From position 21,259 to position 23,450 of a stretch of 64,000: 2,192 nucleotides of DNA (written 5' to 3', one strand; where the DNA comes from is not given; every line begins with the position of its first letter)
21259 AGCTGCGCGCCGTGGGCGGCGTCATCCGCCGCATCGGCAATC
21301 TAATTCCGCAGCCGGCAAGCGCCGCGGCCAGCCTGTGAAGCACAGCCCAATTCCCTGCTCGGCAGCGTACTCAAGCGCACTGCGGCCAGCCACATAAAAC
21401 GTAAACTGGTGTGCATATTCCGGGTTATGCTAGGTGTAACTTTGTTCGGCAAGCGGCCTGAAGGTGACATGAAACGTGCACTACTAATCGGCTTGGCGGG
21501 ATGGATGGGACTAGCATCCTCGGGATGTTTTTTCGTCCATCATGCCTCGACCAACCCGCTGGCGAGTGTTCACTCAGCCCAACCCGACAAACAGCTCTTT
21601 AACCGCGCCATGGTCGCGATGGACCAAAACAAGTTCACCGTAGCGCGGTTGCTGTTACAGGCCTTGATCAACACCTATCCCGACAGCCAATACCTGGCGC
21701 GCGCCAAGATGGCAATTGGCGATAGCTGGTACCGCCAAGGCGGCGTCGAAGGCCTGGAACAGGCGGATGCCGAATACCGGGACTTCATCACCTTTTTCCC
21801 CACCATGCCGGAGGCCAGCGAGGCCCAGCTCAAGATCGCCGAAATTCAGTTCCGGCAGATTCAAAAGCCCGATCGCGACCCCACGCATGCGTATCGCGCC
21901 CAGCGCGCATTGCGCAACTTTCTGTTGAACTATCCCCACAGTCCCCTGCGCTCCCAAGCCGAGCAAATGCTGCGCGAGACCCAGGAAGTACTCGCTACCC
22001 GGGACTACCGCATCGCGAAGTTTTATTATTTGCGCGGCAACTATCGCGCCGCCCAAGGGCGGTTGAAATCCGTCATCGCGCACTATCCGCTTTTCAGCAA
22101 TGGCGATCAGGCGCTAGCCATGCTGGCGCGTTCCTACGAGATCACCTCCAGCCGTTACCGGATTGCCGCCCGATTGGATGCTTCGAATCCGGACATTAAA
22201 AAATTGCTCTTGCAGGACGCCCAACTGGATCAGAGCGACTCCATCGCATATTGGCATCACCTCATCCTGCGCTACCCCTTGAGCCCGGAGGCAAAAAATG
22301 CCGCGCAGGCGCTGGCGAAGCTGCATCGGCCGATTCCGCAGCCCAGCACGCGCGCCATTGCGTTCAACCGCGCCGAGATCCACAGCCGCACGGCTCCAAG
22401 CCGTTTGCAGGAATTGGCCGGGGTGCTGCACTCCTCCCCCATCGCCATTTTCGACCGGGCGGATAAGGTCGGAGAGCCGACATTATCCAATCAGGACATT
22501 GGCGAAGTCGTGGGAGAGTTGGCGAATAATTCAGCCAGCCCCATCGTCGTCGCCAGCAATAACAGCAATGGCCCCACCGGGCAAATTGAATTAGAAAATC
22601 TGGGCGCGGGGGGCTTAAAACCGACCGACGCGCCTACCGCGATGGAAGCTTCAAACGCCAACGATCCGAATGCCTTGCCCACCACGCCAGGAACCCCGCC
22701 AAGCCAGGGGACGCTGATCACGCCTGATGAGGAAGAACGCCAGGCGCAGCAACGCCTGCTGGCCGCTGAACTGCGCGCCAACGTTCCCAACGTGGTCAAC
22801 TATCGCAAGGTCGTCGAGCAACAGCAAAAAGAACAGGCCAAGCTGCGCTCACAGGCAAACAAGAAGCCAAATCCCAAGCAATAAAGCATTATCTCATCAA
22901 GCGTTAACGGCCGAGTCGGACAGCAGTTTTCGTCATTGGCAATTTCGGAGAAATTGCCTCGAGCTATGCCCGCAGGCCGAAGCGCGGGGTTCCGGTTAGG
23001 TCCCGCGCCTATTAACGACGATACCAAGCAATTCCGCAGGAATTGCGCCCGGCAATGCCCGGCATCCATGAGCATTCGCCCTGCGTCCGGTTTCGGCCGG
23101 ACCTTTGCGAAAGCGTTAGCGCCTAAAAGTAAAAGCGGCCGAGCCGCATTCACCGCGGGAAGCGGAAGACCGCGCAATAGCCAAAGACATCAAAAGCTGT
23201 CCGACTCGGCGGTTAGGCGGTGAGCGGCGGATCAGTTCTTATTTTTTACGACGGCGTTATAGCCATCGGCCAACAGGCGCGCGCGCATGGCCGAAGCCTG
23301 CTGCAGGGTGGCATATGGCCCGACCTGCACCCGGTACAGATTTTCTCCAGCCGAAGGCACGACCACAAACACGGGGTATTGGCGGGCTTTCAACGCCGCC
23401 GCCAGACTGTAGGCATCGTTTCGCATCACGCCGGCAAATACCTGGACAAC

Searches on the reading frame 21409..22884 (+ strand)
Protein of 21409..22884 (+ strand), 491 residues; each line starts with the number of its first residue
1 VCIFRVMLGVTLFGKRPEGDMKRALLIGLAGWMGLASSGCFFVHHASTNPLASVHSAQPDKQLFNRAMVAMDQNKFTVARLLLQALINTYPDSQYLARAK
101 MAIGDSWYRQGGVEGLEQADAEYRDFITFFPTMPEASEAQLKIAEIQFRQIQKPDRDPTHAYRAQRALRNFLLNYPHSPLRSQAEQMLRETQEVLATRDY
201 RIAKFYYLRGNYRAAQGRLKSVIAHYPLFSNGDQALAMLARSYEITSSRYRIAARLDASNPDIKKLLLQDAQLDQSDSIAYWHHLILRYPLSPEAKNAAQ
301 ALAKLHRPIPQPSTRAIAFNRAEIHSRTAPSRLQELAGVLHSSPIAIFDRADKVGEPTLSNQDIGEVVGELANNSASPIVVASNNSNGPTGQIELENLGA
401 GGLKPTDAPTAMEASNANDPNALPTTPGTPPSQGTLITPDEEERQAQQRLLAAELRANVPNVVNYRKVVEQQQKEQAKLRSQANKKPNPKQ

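Call 54: find_homologous_proteins(query=window:21409-22884:+, max_evalue=1e-30)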
Query window:21409-22884:+ (491 aa): 947 proteins with E <= 1e-30 among 8000 candidates; the best 120 are listed.
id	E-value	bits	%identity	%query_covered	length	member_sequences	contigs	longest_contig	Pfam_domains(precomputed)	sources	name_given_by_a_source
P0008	0.0e+0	1077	100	99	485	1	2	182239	PF13525.13,PF13174.13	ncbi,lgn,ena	-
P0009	5.0e-229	779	75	94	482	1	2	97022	PF13525.13,PF13174.13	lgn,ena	-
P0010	9.0e-225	765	72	96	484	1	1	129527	PF13525.13,PF13174.13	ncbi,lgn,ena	-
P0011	1.9e-164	566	60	90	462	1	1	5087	PF13525.13,PF13174.13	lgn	-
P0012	1.9e-161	556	60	90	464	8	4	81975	PF13525.13,PF13174.13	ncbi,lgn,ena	-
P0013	3.0e-143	496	54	91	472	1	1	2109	PF13525.13,PF13174.13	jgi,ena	-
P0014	3.5e-143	496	55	91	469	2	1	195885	PF13525.13,PF13174.13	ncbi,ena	-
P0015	1.3e-141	491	54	90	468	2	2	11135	PF13525.13,PF13174.13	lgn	-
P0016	1.5e-138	481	54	90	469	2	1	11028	PF13525.13,PF13174.13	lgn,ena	-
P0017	7.2e-132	459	50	91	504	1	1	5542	PF13525.13,PF13174.13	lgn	-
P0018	1.1e-128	448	49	93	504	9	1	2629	PF13525.13,PF13174.13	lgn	-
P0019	4.9e-127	443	50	90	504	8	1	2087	PF13525.13,PF13174.13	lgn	-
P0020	5.4e-126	439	48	90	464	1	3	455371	PF13525.13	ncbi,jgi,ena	ncbi:MAG: outer membrane protein assembly factor BamD [Terriglobales bacterium]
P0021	2.0e-125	437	48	90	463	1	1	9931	PF13525.13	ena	-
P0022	1.0e-123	432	50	90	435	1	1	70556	PF13525.13,PF13174.13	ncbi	-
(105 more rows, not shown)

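Call 55: find_encoding_contigs(protein=P0009, flank=10000, max_places=2)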
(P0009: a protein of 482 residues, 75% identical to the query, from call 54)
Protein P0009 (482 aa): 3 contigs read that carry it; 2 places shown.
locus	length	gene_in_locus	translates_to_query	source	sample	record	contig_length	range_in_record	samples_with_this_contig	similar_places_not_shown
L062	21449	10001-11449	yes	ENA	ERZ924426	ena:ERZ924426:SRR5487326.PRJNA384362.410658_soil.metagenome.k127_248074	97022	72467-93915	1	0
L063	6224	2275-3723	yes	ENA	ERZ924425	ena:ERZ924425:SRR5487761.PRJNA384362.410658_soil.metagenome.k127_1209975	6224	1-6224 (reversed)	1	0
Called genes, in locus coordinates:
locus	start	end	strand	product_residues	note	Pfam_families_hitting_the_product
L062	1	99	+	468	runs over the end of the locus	PF00324:AA_permease, PF13520:AA_permease_2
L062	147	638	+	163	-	PF03061:4HBT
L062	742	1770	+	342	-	PF00106:adh_short, PF08659:KR, PF13561:adh_short_C2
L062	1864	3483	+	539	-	PF22694:CtpB_N-like (weak), PF00595:PDZ, PF13180:PDZ_2 (weak), PF17820:PDZ_6, PF03572:Peptidase_S41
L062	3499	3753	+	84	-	PF00462:Glutaredoxin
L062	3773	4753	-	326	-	PF02433:FixO, PF13442:Cytochrome_CBB3, PF00034:Cytochrom_C (weak)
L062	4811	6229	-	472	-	PF00115:COX1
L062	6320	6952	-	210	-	PF00034:Cytochrom_C, PF13442:Cytochrome_CBB3 (weak)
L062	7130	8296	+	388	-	PF01979:Amidohydro_1, PF07969:Amidohydro_3 (faint)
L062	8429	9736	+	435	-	PF00275:EPSP_synthase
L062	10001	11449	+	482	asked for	PF13174:TPR_6 (faint), PF13525:YfiO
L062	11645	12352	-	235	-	PF05036:SPOR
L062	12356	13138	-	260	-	PF01145:Band_7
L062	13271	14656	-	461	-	PF25145:NfeD1b_N, PF24961:NfeD_membrane, PF01957:NfeD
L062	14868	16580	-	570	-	PF13432:TPR_16 (faint), PF13428:TPR_14 (faint), PF07719:TPR_2 (faint), PF13431:TPR_17 (faint), PF14559:TPR_19 (faint)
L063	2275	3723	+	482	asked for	PF13174:TPR_6 (faint), PF13525:YfiO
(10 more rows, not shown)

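Call 56: find_encoding_contigs(protein=P0010, flank=10000, max_places=2)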
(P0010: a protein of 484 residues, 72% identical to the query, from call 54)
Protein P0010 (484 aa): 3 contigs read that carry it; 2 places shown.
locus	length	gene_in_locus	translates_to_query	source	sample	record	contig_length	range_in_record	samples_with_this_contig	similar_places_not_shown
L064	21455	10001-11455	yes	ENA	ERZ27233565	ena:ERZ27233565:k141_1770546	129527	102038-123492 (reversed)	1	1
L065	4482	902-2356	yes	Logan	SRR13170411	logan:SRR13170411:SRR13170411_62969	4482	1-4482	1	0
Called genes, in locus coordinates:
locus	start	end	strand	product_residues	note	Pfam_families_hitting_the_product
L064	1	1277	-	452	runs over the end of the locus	PF26549:Tricorn_N (weak), PF26550:Tricorn_2nd, PF07676:PD40, PF26549:Tricorn_N, PF07676:PD40, PF26550:Tricorn_2nd, PF26549:Tricorn_N, PF07676:PD40, +2 more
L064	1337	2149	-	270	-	PF13103:TonB_2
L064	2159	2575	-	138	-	PF02472:ExbD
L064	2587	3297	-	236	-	PF01618:MotA_ExbB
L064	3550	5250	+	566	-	PF02463:SMC_N, PF13476:AAA_23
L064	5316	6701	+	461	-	PF00919:UPF0004, PF04055:Radical_SAM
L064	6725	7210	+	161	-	PF02577:BFN_dom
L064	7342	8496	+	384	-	PF07969:Amidohydro_3 (faint), PF01979:Amidohydro_1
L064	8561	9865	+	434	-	PF00275:EPSP_synthase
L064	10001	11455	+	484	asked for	PF13174:TPR_6 (faint), PF13525:YfiO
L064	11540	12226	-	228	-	PF05036:SPOR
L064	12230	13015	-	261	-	PF01145:Band_7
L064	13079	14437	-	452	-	PF25145:NfeD1b_N, PF24961:NfeD_membrane, PF01957:NfeD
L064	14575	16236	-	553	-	PF07719:TPR_2 (faint), PF14559:TPR_19 (faint), PF13432:TPR_16 (weak)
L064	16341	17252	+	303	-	PF12773:DZR (weak), PF13240:Zn_Ribbon_1 (weak), PF01987:AIM24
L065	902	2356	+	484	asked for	PF13174:TPR_6 (faint), PF13525:YfiO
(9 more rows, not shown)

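Call 68: find_encoding_contigs(protein=P0012, flank=10000, max_places=4)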
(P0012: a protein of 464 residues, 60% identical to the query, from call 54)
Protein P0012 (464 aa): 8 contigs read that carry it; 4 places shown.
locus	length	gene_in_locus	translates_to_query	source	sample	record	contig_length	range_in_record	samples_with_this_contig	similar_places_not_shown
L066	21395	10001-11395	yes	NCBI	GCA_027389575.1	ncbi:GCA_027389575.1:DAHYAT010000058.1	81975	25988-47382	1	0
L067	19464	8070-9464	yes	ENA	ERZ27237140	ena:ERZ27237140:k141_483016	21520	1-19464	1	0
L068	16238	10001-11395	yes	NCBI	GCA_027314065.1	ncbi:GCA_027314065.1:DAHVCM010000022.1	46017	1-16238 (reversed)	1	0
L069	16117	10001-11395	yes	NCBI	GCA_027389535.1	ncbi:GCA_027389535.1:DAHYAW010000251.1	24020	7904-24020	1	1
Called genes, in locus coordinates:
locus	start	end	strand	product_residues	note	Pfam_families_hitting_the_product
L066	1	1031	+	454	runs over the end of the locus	PF17820:PDZ_6 (faint), PF00089:Trypsin, PF13365:Trypsin_2, PF00595:PDZ (faint), PF13180:PDZ_2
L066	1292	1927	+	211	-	-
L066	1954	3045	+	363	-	PF01883:FeS_assembly_P, PF02374:ArsA_ATPase (faint), PF10609:ParA, PF13614:AAA_31, PF01656:CbiA, PF09140:MipZ (weak)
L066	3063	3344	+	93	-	-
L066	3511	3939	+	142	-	PF02537:CRCB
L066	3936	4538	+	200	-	PF13462:Thioredoxin_4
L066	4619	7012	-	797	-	PF02190:LON_substr_bdg, PF00004:AAA, PF07728:AAA_5 (weak), PF22667:Lon_lid, PF05362:Lon_C, PF13541:ChlI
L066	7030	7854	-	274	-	PF00800:PDT, PF01842:ACT (weak)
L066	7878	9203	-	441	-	-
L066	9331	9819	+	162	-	PF04892:VanZ-LLP1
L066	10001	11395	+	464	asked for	PF13174:TPR_6 (faint), PF13525:YfiO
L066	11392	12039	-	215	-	PF05036:SPOR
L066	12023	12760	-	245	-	PF05036:SPOR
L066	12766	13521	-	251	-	PF01145:Band_7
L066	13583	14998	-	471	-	PF25145:NfeD1b_N, PF24961:NfeD_membrane, PF01957:NfeD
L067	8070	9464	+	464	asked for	PF13174:TPR_6 (faint), PF13525:YfiO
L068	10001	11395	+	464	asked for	PF13174:TPR_6 (faint), PF13525:YfiO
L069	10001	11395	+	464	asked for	PF13174:TPR_6 (faint), PF13525:YfiO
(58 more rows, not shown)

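Call 81: find_encoding_contigs(protein=P0008, flank=1000, max_places=4)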
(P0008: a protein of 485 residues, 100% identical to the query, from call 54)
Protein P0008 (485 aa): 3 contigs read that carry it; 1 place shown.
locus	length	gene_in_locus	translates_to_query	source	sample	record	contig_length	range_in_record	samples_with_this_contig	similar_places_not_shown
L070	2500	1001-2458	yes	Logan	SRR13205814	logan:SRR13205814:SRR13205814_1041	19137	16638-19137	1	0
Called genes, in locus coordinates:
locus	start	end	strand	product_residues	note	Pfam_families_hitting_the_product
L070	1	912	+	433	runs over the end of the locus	PF00275:EPSP_synthase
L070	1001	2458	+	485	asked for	PF13174:TPR_6 (faint), PF13525:YfiO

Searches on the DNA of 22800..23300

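Call 74: search_rna_families(source=window, start=22800, end=23300, threshold=evalue, max_evalue=10, show_alignments=2)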
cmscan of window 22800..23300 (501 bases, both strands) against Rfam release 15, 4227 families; matches with E-value up to 10: 4.
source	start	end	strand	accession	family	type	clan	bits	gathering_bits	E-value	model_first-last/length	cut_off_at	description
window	22868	22900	+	RF01102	PK1-TEV_CVMV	Cis-reg; leader;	-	18.6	40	2.6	1-37/37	no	5'-leader pseudoknot of TEV/CVMV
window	23266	23294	-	RF00453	Cardiovirus_CRE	Cis-reg;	-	17.2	37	2.7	1-33/33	no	Cardiovirus cis-acting replication element (CRE)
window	22872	22941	-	RF00212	SNORD38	Gene; snRNA; snoRNA; CD-box;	CL00051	14.2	44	9.7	1-70/70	no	Small nucleolar RNA SNORD38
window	22883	22941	-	RF01516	v-snoRNA-1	Gene; snRNA; snoRNA; CD-box;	-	13.5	75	4.1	1-65/65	no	Human herpesvirus 1 small nucleolar RNA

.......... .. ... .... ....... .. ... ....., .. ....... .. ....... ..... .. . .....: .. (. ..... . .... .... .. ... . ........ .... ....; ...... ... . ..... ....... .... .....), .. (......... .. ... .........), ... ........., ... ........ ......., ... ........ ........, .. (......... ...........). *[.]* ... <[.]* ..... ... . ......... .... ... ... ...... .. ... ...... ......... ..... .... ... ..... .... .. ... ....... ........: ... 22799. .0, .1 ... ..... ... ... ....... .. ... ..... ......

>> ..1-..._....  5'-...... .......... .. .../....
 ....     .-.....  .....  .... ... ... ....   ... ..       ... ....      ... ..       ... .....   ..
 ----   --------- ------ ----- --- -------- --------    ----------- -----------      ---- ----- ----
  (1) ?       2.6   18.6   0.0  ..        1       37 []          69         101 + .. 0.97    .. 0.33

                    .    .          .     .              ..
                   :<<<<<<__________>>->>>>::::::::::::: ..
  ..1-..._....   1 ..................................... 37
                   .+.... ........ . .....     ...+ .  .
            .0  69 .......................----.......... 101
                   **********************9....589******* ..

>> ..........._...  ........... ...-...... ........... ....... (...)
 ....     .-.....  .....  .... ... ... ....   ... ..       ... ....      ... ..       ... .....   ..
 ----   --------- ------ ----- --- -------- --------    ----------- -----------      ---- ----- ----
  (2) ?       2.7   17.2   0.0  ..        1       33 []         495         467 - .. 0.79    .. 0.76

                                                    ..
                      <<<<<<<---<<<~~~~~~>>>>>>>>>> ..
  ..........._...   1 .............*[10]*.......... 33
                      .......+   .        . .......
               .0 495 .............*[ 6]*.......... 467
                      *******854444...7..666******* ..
